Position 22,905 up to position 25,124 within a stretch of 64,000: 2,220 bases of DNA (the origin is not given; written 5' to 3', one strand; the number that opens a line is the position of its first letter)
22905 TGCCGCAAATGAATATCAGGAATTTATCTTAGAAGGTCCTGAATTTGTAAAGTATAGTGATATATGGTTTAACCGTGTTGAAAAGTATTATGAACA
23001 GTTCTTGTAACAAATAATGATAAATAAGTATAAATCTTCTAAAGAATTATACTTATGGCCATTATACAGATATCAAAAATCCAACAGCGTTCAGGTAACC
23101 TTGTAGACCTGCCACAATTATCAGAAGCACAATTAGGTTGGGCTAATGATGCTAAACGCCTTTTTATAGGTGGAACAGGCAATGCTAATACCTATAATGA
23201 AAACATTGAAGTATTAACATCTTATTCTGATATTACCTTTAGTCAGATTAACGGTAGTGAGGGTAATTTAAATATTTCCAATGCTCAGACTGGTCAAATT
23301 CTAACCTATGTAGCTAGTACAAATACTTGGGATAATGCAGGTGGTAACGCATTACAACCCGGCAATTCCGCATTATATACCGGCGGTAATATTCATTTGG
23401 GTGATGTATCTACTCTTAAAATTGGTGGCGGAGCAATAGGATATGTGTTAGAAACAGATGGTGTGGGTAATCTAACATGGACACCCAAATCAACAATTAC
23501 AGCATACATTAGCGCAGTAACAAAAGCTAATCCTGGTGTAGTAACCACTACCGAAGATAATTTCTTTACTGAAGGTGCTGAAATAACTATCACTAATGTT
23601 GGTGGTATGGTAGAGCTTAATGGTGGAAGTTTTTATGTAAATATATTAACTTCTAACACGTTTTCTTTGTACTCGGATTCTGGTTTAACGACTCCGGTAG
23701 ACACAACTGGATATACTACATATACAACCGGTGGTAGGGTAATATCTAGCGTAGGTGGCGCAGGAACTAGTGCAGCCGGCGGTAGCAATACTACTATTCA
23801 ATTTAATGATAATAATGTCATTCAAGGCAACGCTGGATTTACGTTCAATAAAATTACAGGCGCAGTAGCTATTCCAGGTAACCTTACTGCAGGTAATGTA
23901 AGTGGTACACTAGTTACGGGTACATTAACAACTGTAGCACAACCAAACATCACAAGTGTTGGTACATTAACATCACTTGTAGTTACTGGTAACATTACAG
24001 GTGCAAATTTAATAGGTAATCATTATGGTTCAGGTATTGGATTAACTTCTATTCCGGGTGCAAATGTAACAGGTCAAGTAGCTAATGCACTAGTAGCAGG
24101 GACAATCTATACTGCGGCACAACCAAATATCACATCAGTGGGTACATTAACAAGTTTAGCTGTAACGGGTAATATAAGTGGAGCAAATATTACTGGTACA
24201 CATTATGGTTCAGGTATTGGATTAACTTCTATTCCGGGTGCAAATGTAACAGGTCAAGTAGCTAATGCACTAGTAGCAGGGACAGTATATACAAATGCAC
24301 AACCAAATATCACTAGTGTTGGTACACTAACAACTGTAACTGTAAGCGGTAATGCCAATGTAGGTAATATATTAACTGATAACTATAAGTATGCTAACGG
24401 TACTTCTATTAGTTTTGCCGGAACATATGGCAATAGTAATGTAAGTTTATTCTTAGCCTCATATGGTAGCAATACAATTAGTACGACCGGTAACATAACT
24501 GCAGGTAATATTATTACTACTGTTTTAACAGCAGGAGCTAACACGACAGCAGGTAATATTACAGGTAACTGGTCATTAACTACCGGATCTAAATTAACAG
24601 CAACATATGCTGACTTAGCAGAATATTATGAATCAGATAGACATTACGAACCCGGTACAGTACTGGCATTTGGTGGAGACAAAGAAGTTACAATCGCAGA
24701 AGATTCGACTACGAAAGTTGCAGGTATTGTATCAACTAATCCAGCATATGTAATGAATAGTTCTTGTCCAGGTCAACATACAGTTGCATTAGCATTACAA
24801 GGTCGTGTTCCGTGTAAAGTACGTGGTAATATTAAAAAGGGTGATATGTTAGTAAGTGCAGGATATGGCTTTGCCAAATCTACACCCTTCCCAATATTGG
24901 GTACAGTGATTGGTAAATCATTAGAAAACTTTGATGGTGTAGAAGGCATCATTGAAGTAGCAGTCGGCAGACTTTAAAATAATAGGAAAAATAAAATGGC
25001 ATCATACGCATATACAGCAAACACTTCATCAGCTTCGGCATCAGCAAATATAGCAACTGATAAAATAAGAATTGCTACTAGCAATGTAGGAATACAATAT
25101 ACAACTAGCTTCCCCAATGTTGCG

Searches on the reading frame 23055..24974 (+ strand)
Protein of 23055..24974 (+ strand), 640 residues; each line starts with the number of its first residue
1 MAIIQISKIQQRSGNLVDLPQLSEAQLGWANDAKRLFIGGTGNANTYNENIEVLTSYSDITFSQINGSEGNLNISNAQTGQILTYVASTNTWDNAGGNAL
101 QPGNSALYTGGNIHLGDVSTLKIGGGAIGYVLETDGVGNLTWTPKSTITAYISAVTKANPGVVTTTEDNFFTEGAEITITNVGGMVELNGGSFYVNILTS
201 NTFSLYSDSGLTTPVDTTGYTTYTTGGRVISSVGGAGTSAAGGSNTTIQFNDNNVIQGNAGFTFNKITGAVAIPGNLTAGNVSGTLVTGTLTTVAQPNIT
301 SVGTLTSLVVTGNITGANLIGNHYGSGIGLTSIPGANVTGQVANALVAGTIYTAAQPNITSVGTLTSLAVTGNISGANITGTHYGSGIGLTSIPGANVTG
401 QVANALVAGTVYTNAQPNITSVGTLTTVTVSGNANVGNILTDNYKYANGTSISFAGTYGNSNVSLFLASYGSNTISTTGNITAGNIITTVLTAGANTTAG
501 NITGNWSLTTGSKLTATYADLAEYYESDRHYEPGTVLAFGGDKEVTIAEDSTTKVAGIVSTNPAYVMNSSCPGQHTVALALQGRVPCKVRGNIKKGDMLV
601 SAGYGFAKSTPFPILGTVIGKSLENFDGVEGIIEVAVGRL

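Call 32: search_protein_families(library=pfam, proteins=[window:23055-24974:+], max_evalue=0.001)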
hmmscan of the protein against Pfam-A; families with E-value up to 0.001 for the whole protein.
window:23055-24974:+ (640 aa): 1 family
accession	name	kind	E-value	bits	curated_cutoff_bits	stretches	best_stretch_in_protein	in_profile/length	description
PF16190.11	E1_FCCH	-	1.5e-09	38.2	29.5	1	159-229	2-66/70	Ubiquitin-activating enzyme E1 FCCH domain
